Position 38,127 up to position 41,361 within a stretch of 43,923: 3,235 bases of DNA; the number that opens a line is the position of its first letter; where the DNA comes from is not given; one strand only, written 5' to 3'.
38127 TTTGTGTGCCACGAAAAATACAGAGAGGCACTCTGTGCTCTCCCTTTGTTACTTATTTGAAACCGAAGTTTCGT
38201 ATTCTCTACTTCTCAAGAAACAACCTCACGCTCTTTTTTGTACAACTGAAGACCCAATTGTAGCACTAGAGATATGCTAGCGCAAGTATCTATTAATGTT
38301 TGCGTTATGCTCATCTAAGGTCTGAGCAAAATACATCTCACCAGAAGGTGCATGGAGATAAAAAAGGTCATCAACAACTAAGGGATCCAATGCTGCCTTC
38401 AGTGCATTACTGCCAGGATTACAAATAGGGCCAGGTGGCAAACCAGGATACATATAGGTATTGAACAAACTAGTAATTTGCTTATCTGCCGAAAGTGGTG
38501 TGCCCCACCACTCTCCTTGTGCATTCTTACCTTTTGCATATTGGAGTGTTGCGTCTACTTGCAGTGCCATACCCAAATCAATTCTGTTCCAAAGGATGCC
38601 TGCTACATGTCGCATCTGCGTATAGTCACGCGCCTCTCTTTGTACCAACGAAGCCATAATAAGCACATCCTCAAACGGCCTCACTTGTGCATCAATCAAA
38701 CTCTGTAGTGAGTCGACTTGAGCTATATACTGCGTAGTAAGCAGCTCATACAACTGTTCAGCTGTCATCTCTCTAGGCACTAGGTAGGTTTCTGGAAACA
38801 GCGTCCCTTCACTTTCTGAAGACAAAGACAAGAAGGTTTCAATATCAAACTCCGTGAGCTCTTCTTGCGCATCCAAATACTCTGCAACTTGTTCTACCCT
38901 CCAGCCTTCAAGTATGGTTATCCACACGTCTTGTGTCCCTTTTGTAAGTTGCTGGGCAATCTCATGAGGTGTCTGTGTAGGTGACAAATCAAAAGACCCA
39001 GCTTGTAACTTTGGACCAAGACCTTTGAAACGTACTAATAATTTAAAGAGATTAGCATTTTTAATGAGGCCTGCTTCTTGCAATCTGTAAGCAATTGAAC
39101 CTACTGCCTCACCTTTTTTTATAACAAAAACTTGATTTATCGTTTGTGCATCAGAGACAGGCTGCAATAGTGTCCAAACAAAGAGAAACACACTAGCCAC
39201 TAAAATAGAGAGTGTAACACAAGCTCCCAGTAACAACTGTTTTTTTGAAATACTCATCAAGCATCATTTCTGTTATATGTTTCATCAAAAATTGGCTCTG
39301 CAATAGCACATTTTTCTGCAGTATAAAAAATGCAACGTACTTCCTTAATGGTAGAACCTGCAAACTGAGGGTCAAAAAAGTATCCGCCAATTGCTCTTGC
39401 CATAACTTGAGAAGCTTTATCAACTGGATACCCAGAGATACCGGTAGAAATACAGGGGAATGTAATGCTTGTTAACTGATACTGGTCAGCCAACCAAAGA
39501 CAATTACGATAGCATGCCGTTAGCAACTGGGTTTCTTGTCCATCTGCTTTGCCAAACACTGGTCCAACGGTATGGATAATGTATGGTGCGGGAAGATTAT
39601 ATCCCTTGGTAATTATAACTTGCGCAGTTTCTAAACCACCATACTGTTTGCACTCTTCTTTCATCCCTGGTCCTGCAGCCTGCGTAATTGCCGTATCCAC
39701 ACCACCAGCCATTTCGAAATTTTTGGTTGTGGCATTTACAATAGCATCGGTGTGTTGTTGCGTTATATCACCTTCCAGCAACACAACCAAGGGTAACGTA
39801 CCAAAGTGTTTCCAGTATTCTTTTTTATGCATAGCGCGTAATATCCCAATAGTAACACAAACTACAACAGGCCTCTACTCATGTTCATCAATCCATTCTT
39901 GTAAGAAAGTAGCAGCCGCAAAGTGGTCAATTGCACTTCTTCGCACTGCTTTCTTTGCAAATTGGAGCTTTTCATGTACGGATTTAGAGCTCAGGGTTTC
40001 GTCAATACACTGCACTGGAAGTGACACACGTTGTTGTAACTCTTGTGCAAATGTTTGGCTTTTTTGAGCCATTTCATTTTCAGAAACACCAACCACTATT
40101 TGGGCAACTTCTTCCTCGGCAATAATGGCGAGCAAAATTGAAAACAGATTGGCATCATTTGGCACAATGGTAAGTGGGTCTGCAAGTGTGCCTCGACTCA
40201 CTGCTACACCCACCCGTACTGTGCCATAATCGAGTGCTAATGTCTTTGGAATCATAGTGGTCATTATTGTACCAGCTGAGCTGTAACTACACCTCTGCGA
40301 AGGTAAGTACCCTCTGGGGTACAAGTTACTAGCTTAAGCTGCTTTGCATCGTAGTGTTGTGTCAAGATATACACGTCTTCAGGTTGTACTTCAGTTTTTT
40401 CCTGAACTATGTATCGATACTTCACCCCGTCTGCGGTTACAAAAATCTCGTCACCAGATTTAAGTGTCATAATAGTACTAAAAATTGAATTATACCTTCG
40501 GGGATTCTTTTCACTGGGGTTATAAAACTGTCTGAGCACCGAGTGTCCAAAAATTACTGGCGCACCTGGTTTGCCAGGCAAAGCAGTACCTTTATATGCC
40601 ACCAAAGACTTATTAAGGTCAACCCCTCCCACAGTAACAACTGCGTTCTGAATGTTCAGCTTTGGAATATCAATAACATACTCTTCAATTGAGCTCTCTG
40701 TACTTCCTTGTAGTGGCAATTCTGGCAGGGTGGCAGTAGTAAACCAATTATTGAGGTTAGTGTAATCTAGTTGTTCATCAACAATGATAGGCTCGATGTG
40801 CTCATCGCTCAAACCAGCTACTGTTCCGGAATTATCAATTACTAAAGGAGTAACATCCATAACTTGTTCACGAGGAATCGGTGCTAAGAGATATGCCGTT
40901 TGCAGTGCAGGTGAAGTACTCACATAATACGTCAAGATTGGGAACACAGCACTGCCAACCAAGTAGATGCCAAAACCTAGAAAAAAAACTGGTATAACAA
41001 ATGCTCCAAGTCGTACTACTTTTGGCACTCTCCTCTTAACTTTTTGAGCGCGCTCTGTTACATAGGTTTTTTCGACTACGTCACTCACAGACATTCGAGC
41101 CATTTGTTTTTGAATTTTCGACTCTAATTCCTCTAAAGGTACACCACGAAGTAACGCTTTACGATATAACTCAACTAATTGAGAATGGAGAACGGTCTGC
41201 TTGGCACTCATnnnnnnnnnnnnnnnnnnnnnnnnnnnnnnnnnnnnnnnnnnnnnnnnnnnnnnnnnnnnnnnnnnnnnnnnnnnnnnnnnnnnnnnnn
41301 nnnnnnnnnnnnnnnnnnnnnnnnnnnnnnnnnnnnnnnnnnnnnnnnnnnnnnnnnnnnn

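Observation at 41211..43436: Unassigned 741-aa bitopic protein with a degenerate actin/Hsp70-like cytoplasmic domain, translationally coupled to a sortase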

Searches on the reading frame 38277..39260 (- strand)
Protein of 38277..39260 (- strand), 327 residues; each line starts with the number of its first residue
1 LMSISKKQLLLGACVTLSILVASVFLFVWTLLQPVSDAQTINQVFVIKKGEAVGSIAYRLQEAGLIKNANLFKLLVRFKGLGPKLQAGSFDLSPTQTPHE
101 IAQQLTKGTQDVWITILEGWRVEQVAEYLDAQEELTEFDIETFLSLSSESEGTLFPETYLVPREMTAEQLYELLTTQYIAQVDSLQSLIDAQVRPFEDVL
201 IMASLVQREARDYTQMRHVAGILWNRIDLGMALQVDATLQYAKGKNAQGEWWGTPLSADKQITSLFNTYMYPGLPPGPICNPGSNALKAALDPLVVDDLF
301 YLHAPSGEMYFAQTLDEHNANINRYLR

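Call 3: search_protein_families(library=pfam, proteins=[window:38277-39260:-], max_evalue=1)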
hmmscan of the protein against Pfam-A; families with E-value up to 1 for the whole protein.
window:38277-39260:- (327 aa): 1 family
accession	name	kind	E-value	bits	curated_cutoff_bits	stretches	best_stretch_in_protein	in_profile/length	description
PF02618.21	YceG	-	2.1e-71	241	32.4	1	45-323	1-274/275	YceG-like family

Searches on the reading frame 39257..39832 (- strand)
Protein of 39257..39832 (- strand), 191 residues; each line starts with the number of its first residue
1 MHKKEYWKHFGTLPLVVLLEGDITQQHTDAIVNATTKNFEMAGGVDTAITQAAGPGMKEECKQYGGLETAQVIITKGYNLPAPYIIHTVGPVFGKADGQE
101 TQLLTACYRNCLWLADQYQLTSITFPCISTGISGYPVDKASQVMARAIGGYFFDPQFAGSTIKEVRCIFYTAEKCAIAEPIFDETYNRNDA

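Call 3: search_protein_families(library=pfam, proteins=[window:39257-39832:-], max_evalue=1)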
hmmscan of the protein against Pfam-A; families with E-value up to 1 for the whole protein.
window:39257-39832:- (191 aa): 1 family
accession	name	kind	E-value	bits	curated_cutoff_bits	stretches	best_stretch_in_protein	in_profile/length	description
PF01661.27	Macro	-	1.3e-38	132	22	1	32-144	1-118/118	Macro domain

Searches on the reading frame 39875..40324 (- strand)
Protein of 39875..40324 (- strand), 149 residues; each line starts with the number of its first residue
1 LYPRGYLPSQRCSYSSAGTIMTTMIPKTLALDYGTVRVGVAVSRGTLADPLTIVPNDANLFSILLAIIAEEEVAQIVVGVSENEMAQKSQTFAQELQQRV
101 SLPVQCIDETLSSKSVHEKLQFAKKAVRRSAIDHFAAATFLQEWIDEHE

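Call 3: search_protein_families(library=pfam, proteins=[window:39875-40324:-], max_evalue=1)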
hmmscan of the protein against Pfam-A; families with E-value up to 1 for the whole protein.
window:39875-40324:- (149 aa): 1 family
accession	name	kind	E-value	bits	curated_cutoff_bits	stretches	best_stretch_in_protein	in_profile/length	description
PF03652.20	RuvX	-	5.2e-25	88.8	29.2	1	28-146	3-133/134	Holliday junction resolvase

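Call 4: search_protein_families(library=ncbifam, proteins=[window:39875-40324:-], max_evalue=1)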
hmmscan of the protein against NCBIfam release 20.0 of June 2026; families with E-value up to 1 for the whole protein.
window:39875-40324:- (149 aa): 3 families
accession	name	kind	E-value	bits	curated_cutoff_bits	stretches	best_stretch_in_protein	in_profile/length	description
TIGR00250.1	RNAse_H_YqgF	equivalog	4.1e-15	56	43.25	1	29-146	1-130/130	Holliday junction resolvase RuvX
NF001026.0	PRK00109.2-2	equivalog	4.7e-09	36.3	155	1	27-147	2-128/130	Holliday junction resolvase RuvX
NF008673.0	PRK11678.1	equivalog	0.032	13.1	331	1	31-127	5-93/450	molecular chaperone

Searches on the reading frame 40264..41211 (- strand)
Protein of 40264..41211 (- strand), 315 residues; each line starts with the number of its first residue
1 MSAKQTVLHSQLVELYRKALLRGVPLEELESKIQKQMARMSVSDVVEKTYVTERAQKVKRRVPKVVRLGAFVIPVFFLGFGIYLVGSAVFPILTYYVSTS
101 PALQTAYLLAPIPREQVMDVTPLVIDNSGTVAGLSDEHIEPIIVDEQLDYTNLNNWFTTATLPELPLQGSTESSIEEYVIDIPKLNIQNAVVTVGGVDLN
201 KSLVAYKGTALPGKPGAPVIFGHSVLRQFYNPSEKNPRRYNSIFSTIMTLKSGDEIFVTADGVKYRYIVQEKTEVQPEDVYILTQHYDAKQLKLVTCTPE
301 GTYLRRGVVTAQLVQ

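Call 3: search_protein_families(library=pfam, proteins=[window:40264-41211:-], max_evalue=1)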
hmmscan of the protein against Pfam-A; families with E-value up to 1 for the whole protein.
window:40264-41211:- (315 aa): 1 family
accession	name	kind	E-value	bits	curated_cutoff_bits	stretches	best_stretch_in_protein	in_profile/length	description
PF04203.18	Sortase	-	7.3e-21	74.7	26.6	1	180-314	1-125/125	Sortase domain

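Call 4: search_protein_families(library=ncbifam, proteins=[window:40264-41211:-], max_evalue=1)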
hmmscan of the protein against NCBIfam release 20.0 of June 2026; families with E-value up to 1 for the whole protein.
window:40264-41211:- (315 aa): 7 families
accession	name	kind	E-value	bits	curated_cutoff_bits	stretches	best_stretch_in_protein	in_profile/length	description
TIGR01076.1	sortase_fam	subfamily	1.4e-11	44.3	39.35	1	180-311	3-125/136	sortase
NF033745.1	class_C_sortase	subfamily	3.9e-11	43.1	160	1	180-311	96-218/220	class C sortase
NF033746.1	class_D_sortase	subfamily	3.7e-09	36.5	165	1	241-299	59-116/135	class D sortase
NF058671.1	sortase_SrtD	exception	5.4e-09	36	140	1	180-299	67-170/187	class D sortase, LPxTATN-specific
NF033747.1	class_E_sortase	subfamily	1.2e-08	35.1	160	1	179-314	73-206/211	class E sortase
NF033748.1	class_F_sortase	subfamily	3.9e-06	26.6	166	1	200-303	44-137/155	class F sortase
TIGR03784.1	marine_sortase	equivalog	0.0016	18.1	158.25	1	212-299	67-158/174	class GN sortase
